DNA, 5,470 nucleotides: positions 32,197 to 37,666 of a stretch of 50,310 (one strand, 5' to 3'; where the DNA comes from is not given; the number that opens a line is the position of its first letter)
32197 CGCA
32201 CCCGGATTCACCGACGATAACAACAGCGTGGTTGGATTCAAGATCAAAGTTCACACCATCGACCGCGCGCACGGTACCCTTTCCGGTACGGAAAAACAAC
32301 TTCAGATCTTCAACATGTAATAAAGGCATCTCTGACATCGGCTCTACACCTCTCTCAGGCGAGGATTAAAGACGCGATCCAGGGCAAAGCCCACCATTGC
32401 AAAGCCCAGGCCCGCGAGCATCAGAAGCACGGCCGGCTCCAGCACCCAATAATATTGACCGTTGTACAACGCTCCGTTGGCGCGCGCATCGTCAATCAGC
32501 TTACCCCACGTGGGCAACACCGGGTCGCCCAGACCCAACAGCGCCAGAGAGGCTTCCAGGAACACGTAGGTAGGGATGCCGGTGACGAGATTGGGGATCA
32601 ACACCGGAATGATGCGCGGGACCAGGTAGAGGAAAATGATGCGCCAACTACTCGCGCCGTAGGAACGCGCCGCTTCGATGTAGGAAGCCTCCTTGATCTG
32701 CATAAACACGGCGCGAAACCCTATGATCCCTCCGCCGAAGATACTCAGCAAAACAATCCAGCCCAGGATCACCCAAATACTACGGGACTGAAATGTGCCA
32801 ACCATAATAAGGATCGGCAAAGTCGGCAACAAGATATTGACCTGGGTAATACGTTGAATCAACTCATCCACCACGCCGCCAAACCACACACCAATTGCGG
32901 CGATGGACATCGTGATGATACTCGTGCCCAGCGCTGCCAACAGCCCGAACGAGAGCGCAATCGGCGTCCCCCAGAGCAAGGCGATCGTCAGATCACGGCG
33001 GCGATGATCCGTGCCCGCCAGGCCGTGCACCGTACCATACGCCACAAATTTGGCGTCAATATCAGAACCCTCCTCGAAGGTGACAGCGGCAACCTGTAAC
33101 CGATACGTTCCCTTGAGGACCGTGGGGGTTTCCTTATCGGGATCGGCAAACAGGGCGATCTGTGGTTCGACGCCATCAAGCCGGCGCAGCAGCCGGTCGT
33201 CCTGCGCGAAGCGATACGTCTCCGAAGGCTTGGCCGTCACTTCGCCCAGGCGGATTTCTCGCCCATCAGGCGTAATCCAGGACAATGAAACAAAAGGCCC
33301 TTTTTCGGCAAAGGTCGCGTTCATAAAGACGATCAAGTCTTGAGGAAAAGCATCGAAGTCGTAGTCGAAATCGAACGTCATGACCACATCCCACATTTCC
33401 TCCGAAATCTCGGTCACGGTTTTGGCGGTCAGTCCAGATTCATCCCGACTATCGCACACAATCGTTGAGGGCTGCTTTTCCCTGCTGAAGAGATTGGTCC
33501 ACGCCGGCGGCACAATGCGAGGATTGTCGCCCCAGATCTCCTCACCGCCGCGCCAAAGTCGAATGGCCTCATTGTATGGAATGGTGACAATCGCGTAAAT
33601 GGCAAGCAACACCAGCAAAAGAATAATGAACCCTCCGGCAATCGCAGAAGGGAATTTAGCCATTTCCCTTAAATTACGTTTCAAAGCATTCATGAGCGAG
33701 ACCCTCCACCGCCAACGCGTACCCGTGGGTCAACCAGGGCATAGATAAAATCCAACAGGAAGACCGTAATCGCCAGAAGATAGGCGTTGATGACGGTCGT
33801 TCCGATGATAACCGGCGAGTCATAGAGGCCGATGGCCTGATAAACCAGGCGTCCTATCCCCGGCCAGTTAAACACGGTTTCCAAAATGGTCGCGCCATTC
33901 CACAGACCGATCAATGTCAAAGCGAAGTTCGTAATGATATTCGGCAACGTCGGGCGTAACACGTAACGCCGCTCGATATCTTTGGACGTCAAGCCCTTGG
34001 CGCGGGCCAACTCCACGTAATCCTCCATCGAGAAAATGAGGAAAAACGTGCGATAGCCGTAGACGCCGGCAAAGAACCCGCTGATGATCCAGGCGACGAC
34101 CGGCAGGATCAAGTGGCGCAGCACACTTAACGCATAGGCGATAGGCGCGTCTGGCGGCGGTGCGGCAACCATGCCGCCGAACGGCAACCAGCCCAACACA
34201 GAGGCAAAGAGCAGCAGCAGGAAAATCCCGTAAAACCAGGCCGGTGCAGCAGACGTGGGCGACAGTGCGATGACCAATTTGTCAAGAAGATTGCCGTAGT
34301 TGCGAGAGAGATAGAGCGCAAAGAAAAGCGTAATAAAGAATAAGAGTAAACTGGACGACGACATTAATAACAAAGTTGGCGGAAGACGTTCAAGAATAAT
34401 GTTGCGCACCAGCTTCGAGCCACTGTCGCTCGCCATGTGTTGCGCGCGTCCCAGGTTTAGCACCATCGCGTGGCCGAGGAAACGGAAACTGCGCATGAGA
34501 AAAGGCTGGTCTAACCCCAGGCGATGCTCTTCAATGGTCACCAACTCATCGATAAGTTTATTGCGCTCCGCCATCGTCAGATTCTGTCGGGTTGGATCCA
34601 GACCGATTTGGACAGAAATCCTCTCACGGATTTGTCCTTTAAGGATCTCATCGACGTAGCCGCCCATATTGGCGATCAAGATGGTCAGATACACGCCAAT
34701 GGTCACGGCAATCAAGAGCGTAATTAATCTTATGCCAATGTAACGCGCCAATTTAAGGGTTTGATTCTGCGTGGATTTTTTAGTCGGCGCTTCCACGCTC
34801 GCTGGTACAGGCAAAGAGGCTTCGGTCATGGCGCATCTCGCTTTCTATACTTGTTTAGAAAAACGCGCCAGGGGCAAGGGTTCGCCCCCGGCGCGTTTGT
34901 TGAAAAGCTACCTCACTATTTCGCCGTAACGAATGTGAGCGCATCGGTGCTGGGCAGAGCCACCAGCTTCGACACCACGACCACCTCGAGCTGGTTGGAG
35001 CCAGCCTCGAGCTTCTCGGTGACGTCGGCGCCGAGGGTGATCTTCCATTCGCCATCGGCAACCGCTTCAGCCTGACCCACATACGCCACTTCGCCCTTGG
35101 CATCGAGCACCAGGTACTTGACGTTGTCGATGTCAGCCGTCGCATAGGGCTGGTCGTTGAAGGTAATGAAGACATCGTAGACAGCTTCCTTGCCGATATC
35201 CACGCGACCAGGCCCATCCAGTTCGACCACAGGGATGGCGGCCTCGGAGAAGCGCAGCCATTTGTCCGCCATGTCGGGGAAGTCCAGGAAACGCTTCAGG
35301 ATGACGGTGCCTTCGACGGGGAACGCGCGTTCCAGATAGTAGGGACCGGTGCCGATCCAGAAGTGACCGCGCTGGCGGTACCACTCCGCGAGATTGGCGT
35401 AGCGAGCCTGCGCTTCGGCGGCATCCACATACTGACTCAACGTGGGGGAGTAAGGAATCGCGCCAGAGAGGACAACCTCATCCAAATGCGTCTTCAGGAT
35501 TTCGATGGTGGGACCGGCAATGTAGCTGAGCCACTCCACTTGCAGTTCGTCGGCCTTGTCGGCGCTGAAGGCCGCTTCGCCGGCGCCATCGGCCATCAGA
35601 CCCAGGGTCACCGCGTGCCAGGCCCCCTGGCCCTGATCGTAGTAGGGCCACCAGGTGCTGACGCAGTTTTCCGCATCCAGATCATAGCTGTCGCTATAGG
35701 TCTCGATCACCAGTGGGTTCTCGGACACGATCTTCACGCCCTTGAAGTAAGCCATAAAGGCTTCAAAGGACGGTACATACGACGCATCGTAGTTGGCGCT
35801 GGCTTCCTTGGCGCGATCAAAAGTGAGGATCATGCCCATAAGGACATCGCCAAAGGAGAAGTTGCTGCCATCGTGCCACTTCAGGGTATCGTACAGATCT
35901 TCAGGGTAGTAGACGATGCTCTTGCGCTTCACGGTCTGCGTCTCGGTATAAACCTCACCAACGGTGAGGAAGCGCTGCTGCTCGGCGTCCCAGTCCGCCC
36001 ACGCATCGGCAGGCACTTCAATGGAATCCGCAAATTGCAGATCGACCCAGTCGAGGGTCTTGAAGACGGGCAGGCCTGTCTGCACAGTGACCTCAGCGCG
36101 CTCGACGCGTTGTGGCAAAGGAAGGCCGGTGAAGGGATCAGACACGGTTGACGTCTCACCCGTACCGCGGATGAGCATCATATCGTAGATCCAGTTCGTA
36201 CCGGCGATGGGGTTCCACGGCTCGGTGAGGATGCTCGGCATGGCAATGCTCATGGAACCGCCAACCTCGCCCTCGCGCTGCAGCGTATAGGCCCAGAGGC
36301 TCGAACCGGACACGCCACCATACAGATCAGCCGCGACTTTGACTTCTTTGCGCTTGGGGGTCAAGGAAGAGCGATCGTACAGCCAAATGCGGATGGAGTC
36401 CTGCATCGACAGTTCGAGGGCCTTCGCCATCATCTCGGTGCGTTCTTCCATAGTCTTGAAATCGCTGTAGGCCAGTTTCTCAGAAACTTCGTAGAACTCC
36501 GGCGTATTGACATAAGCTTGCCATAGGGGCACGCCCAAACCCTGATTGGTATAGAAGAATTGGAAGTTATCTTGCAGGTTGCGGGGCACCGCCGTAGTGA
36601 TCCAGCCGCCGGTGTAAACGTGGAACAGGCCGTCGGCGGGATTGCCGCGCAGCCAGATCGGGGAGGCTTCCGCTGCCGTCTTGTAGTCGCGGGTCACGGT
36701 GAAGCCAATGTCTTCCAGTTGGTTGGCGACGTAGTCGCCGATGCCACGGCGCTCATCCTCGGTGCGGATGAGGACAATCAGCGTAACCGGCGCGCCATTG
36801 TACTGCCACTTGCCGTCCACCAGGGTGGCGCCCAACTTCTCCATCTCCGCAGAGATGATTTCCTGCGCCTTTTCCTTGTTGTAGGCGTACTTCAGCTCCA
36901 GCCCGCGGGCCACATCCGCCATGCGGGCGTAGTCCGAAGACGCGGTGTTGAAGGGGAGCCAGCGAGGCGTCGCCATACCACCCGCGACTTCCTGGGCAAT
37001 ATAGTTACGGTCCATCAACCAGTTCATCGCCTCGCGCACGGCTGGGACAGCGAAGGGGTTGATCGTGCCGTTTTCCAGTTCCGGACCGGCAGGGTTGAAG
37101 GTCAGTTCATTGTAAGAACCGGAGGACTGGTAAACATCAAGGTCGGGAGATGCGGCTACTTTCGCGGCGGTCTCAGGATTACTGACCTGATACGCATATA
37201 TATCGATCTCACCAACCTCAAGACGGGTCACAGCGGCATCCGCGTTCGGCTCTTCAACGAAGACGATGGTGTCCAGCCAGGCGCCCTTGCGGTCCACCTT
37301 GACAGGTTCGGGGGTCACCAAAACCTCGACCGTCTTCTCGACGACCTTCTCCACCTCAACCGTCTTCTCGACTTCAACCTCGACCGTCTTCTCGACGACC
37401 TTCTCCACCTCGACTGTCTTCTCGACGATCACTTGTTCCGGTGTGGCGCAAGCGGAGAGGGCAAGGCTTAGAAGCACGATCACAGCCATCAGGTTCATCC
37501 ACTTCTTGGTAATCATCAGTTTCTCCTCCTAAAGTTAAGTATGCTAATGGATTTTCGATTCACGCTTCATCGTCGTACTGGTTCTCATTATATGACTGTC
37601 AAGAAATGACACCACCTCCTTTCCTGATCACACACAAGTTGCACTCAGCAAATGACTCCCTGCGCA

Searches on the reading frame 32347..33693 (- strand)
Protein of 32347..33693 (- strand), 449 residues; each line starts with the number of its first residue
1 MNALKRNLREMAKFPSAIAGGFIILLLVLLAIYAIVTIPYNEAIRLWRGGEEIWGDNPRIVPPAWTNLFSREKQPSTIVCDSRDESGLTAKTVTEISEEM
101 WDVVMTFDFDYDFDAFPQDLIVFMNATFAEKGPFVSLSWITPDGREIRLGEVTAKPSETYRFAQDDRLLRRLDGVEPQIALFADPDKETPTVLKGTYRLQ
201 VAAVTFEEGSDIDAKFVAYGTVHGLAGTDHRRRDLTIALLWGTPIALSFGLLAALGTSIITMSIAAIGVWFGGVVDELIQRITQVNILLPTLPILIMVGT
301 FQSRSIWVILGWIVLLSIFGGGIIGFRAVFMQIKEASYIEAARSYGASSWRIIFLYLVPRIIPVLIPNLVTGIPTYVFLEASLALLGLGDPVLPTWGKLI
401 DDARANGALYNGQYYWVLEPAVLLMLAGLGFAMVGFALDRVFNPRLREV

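Call 68: search_protein_families(library=pfam, proteins=[window:32347-33693:-], max_evalue=0.01)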
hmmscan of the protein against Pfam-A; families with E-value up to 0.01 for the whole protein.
window:32347-33693:- (449 aa): 2 families
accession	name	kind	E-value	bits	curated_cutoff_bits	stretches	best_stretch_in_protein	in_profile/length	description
PF00528.27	BPD_transp_1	-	8.7e-16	58.6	26.4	1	264-447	7-183/184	Binding-protein-dependent transport system inner membrane component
PF12911.12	OppC_N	-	0.0061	16.9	23.9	1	10-41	9-40/53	N-terminal TM domain of oligopeptide transport permease C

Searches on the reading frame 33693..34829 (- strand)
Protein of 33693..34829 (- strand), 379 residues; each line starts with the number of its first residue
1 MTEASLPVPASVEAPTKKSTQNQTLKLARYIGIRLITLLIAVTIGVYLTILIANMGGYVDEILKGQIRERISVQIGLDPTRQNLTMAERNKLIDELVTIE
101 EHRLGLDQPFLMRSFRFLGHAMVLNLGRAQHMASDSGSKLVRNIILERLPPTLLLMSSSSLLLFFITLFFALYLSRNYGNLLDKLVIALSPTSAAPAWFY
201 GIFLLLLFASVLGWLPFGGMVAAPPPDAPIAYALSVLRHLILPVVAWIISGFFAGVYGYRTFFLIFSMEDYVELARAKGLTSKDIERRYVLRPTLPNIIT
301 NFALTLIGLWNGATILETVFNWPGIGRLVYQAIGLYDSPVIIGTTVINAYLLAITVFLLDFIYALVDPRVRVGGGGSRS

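Call 68: search_protein_families(library=pfam, proteins=[window:33693-34829:-], max_evalue=0.01)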
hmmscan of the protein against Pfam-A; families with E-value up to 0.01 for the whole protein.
window:33693-34829:- (379 aa): 1 family
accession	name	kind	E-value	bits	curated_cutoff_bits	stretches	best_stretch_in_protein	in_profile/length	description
PF00528.27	BPD_transp_1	-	3.2e-24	86.1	26.4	1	170-371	4-183/184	Binding-protein-dependent transport system inner membrane component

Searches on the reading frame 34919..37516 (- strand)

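Call 51: search_protein_families(library=pfam, proteins=[window:34919-37516:-], max_evalue=0.00001)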
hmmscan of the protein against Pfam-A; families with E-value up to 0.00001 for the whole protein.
window:34919-37516:- (866 aa): 1 family
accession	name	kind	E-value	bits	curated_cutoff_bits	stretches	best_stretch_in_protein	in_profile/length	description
PF00496.27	SBP_bac_5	-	1.9e-25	90.2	32.4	1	76-308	143-349/368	Bacterial extracellular solute-binding proteins, family 5 Middle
